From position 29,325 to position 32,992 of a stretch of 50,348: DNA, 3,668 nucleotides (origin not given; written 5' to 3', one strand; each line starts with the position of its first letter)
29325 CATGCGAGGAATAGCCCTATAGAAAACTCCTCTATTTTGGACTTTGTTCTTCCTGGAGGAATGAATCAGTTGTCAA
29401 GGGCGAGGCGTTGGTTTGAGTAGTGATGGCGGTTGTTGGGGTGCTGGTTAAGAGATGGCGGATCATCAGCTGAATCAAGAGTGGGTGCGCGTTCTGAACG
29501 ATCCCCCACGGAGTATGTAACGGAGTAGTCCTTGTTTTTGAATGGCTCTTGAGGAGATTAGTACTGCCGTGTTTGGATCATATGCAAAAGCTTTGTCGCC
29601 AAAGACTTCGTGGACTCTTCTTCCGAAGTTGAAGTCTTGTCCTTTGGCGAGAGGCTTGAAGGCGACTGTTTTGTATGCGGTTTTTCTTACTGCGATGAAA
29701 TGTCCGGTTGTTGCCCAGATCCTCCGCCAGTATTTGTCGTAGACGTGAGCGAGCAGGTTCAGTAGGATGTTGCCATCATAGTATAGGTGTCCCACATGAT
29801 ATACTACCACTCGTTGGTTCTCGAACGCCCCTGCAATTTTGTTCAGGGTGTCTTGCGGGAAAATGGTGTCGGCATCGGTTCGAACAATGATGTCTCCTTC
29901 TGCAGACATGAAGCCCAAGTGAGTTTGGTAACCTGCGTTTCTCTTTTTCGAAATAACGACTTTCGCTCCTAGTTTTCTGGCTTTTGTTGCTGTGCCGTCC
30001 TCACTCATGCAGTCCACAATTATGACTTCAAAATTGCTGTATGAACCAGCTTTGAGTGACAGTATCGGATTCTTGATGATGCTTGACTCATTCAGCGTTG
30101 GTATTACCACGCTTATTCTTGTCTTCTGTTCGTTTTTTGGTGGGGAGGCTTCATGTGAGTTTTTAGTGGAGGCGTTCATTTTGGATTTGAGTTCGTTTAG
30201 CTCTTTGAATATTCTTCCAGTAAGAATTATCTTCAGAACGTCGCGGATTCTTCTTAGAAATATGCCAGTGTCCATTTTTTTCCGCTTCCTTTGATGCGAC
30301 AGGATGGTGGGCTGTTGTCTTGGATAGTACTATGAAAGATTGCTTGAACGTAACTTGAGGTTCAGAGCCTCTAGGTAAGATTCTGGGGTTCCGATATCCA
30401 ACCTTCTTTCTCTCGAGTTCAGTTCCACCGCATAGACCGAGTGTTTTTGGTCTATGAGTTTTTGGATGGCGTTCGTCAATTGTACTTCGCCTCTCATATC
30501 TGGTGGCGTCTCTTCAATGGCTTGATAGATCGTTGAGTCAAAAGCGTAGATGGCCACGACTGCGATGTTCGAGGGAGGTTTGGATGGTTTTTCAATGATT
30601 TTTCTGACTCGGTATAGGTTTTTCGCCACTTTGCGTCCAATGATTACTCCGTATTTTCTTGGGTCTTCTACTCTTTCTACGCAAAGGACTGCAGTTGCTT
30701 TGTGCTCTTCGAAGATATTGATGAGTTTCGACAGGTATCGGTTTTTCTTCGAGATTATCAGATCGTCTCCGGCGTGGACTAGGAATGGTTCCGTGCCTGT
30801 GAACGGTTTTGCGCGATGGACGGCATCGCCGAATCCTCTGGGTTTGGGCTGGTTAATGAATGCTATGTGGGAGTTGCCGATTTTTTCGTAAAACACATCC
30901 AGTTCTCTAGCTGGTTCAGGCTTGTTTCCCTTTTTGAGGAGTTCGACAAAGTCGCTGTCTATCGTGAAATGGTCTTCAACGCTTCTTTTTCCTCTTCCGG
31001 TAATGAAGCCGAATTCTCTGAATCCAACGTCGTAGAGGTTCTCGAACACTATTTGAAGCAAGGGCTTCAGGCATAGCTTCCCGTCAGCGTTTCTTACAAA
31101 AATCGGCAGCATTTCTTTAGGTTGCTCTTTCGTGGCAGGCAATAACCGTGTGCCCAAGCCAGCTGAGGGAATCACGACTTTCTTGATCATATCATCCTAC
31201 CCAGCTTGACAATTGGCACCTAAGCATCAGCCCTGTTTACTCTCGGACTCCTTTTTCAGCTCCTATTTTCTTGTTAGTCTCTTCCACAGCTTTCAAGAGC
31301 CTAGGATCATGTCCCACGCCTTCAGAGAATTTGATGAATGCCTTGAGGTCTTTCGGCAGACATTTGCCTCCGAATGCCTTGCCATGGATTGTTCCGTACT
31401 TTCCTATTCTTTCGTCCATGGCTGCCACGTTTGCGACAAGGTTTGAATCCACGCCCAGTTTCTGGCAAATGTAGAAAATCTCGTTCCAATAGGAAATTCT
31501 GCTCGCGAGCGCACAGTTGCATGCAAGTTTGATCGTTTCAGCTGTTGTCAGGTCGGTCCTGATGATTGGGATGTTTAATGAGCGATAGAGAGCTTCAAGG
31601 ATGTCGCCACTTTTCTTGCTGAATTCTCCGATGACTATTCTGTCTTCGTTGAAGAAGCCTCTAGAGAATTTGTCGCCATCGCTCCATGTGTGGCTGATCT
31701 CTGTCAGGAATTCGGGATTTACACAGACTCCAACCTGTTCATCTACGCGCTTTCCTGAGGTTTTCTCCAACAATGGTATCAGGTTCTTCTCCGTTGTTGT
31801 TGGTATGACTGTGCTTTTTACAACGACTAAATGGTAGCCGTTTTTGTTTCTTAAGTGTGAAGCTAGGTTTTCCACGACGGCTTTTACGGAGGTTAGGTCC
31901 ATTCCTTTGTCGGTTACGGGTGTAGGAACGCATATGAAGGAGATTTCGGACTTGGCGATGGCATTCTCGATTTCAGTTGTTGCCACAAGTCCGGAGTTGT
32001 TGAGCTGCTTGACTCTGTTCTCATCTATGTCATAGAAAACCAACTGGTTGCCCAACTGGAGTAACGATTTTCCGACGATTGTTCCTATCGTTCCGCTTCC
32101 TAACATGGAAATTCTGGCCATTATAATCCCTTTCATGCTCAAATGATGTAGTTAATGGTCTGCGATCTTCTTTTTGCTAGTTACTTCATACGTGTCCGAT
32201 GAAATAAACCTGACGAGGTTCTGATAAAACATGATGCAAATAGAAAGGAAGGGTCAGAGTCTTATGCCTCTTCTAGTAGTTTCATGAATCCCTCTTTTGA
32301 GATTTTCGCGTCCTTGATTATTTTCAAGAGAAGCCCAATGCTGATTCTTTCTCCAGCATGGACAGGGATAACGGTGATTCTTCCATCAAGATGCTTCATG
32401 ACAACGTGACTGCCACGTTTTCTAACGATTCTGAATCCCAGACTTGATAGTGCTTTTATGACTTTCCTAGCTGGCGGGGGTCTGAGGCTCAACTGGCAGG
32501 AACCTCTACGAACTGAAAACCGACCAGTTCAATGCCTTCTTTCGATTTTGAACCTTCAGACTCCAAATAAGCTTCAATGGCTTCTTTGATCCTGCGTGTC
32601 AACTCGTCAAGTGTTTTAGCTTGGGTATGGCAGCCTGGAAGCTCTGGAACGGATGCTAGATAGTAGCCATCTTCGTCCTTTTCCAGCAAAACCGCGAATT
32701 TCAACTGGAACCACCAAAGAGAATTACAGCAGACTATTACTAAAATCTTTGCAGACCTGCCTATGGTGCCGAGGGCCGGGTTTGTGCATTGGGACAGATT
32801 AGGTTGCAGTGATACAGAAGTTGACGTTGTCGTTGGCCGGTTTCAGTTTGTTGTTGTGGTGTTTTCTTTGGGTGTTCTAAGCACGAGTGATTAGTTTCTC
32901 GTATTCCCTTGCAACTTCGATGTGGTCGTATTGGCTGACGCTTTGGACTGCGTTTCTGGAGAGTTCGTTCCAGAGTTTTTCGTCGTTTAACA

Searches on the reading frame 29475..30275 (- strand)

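Call 67: search_protein_families(library=pfam, proteins=[window:29475-30275:-], max_evalue=0.01)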
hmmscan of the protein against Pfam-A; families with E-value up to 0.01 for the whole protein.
window:29475-30275:- (266 aa): 4 families
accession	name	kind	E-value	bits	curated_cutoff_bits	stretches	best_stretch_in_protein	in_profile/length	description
PF00535.33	Glycos_transf_2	-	5e-20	72.6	23.3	1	55-191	1-141/168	Glycosyl transferase family 2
PF13641.12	Glyco_tranf_2_3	-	3.7e-07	30.8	27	1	53-156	2-116/230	Glycosyltransferase like family 2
PF10111.15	Glyco_tranf_2_2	-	0.00019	21.5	27.3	1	55-149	1-104/276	Glycosyltransferase like family 2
PF13506.12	Glyco_transf_21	-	0.0087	16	21.7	0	118-160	22-64/174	Glycosyl transferase family 21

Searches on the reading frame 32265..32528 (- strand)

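Call 17: search_protein_families(library=pfam, proteins=[window:32265-32528:-], max_evalue=0.05)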
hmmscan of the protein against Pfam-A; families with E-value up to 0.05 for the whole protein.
window:32265-32528:- (88 aa): 1 family
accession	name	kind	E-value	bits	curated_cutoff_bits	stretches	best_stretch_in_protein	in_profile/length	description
PF07927.17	HicA_toxin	-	2.2e-18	66.5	27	1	20-76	1-58/58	HicA toxin of bacterial toxin-antitoxin,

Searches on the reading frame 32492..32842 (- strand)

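Call 17: search_protein_families(library=pfam, proteins=[window:32492-32842:-], max_evalue=0.05)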
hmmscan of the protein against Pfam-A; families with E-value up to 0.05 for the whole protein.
window:32492-32842:- (117 aa): 3 families
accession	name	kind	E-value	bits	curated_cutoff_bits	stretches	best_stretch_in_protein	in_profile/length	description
PF15919.11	HicB_lk_antitox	-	2.6e-09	37.7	27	1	49-95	1-47/123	HicB_like antitoxin of bacterial toxin-antitoxin system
PF21748.3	UPF0150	-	5e-06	26.8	27.3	1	56-93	15-53/64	UPF0150-like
PF08972.17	DUF1902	-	0.0024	18.4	22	1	56-104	10-58/74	Domain of unknown function (DUF1902)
